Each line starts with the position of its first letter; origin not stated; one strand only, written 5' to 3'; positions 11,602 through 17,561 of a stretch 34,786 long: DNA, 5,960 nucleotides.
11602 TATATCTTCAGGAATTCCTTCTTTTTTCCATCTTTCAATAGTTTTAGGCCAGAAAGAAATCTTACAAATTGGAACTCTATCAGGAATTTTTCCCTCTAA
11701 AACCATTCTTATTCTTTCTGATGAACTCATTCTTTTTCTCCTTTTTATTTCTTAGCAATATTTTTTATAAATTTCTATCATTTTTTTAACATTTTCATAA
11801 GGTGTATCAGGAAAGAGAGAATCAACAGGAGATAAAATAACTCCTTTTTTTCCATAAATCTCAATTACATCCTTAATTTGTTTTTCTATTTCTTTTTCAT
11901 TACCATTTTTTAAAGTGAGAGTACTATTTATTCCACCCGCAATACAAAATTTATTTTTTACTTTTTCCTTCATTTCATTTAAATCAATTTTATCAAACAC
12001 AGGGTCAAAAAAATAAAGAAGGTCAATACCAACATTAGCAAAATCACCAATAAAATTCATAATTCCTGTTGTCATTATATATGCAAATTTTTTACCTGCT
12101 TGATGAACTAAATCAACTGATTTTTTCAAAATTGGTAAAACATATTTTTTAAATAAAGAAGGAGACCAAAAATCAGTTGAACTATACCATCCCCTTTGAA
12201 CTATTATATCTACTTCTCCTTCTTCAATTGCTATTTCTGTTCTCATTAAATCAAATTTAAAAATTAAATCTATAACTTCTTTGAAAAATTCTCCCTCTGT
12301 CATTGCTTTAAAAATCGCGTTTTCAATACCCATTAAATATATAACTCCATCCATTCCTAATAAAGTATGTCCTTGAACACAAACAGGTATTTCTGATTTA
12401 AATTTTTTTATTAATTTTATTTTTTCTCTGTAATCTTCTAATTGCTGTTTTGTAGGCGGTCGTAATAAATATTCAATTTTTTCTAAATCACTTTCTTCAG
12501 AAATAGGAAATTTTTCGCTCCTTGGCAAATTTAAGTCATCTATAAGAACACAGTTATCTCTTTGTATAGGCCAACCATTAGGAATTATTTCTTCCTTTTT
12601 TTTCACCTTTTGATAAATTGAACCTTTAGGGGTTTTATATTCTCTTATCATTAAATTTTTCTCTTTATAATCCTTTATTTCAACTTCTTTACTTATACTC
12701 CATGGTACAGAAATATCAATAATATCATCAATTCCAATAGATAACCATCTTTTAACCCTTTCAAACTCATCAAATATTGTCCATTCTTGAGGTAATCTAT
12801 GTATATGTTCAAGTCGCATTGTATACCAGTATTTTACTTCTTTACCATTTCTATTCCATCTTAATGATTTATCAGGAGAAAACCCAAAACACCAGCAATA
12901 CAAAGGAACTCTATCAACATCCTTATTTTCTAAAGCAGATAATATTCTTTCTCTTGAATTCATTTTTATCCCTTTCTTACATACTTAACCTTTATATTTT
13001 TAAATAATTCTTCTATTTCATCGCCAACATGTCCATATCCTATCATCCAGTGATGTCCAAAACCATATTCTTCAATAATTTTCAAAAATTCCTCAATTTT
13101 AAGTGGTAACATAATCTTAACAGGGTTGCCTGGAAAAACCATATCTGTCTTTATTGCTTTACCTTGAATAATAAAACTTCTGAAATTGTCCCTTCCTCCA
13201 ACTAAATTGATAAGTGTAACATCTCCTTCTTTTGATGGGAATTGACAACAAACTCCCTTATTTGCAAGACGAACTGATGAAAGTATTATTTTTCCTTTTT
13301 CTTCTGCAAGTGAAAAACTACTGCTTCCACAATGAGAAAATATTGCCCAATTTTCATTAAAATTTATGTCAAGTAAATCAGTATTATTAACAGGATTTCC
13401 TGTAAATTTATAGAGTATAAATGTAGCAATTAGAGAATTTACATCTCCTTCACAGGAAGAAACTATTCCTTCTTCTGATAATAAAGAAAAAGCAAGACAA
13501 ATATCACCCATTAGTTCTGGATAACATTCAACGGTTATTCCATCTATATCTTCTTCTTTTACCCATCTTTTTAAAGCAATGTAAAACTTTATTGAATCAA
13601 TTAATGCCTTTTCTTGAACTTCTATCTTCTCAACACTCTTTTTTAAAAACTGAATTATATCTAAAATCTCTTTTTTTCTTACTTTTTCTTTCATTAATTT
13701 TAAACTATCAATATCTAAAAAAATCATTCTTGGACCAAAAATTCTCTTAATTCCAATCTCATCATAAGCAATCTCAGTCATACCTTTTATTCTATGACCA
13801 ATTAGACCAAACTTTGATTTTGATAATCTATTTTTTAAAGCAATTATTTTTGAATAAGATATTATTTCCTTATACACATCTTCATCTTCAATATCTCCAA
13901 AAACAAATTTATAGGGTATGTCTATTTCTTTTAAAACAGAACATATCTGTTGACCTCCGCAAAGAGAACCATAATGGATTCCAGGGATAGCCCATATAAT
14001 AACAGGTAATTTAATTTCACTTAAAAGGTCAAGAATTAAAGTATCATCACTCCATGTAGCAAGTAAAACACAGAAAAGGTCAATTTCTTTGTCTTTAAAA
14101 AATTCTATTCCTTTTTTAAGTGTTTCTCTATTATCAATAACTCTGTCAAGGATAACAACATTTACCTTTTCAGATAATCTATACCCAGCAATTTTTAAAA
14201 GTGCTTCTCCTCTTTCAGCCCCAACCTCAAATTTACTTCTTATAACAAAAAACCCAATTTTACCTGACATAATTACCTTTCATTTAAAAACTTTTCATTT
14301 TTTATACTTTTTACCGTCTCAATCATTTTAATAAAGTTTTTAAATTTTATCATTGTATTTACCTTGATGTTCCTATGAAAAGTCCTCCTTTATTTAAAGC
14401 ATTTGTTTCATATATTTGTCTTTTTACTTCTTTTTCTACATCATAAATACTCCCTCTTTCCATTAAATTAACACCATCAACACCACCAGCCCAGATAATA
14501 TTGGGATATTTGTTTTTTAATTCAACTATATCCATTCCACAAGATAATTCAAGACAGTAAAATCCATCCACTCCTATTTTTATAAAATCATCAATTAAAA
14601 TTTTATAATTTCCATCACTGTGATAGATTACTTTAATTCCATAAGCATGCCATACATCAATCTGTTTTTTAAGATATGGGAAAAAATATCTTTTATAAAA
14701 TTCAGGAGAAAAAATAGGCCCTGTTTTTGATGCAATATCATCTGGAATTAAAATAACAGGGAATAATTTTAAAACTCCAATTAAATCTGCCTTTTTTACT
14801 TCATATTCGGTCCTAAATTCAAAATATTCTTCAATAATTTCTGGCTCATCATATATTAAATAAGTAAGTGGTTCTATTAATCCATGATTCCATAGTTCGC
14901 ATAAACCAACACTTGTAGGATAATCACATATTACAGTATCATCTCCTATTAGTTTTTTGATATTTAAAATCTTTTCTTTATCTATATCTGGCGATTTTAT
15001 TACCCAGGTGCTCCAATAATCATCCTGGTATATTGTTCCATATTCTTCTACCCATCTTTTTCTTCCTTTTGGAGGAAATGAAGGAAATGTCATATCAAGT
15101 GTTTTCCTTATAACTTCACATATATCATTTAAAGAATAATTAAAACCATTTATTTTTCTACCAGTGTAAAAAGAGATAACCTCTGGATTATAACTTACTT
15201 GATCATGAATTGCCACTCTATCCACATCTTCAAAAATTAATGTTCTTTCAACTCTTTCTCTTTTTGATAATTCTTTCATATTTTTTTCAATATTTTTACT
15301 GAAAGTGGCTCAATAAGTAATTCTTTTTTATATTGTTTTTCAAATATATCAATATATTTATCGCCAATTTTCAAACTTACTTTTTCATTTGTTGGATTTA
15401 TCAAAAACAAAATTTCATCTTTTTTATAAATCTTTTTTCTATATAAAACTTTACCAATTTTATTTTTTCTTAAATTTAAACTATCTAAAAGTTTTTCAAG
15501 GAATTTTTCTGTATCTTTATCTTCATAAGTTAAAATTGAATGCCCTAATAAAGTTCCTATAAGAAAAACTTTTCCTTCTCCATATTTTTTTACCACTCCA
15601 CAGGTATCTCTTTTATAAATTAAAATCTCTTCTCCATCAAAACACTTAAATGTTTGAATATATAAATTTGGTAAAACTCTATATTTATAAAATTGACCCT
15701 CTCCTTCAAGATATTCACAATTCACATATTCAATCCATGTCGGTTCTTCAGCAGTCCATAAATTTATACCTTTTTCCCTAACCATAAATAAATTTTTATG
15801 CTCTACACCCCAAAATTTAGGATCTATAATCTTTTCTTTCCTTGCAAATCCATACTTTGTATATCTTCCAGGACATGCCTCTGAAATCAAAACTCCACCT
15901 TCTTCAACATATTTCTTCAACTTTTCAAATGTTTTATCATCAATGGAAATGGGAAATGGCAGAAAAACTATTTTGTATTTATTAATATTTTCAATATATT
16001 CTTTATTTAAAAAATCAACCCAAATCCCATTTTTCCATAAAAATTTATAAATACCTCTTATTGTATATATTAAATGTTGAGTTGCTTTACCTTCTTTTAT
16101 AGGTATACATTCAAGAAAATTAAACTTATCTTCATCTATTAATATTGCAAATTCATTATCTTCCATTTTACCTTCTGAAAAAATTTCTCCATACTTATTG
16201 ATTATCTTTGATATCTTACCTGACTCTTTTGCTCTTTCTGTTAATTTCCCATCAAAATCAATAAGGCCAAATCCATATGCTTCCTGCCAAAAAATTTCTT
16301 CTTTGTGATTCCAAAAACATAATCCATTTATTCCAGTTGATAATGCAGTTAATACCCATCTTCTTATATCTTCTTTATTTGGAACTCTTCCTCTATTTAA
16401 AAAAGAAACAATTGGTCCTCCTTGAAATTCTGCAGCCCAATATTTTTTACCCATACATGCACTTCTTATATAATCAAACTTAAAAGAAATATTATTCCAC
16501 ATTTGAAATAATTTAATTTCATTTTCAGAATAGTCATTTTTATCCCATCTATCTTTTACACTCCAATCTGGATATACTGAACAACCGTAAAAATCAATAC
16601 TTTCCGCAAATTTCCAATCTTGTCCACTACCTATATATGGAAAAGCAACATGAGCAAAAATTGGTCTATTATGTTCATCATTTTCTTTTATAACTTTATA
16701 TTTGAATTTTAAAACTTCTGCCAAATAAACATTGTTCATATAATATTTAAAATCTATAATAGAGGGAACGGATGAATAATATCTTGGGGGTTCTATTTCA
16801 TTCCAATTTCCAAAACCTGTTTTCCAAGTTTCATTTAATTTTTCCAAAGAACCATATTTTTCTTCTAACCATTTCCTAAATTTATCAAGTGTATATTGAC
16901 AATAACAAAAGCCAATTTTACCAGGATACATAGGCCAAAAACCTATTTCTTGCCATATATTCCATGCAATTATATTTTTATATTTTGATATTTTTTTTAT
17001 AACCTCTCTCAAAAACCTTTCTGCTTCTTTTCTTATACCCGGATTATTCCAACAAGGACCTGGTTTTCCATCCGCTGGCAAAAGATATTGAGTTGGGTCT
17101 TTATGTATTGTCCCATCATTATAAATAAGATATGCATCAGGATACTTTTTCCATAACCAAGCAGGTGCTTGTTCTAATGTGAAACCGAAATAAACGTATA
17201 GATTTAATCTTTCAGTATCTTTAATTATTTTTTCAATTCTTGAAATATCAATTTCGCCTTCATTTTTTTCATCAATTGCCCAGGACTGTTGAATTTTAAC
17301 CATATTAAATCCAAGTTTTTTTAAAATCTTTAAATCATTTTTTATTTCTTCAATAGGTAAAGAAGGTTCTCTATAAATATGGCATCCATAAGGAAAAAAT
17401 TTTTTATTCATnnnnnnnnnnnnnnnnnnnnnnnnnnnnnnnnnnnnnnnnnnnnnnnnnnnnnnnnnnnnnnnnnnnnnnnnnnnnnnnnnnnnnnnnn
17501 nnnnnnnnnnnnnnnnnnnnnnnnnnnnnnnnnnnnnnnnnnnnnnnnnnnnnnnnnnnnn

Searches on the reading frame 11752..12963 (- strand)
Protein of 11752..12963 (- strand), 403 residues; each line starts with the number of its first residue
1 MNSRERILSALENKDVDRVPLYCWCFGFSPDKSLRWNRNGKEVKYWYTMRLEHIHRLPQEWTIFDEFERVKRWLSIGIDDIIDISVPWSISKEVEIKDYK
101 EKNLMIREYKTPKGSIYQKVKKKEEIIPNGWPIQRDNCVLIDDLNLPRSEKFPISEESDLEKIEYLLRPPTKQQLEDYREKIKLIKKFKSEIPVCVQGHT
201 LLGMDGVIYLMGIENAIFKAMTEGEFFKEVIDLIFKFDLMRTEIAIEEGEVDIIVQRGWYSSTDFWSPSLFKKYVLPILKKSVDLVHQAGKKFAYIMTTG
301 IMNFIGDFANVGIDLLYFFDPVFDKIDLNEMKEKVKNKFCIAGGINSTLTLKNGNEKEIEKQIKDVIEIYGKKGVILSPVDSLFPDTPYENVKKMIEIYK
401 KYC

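Call 10: search_protein_families(library=pfam, proteins=[window:11752-12963:-], max_evalue=0.001)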
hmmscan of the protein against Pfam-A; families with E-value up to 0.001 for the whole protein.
window:11752-12963:- (403 aa): 1 family
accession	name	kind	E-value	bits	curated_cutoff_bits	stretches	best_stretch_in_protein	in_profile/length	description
PF01208.23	URO-D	-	1.6e-22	80.4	23.9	1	146-402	92-346/346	Uroporphyrinogen decarboxylase (URO-D)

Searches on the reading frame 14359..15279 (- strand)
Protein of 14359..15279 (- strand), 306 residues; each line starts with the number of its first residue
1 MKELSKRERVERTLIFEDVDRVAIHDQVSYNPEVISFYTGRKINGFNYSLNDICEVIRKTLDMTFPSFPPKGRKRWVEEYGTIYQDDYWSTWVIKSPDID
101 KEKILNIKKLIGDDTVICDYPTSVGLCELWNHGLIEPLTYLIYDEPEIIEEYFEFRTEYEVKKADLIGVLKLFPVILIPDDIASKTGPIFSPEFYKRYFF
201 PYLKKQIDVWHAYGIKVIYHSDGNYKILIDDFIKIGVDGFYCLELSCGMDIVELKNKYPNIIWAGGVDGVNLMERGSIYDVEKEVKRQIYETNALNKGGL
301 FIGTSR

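Call 11: search_protein_families(library=pfam, proteins=[window:14359-15279:-], max_evalue=0.001)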
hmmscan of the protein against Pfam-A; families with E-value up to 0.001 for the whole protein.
window:14359-15279:- (306 aa): 1 family
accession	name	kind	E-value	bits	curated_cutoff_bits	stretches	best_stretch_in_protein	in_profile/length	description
PF01208.23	URO-D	-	1.4e-08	34.6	23.9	1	175-290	201-310/346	Uroporphyrinogen decarboxylase (URO-D)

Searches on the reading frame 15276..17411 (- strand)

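Call 11: search_protein_families(library=pfam, proteins=[window:15276-17411:-], max_evalue=0.001)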
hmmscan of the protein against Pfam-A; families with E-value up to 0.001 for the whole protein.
window:15276-17411:- (711 aa): 3 families
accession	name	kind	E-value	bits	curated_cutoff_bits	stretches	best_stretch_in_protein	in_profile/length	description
PF02449.21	Glyco_hydro_42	-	6.7e-42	144.6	21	1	20-405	9-374/376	Beta-galactosidase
PF08532.16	Glyco_hydro_42M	-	5e-13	49.5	25.8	1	449-647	30-206/207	Beta-galactosidase trimerisation domain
PF01373.23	Glyco_hydro_14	-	1.3e-08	34.7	27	1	83-210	91-222/402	Glycosyl hydrolase family 14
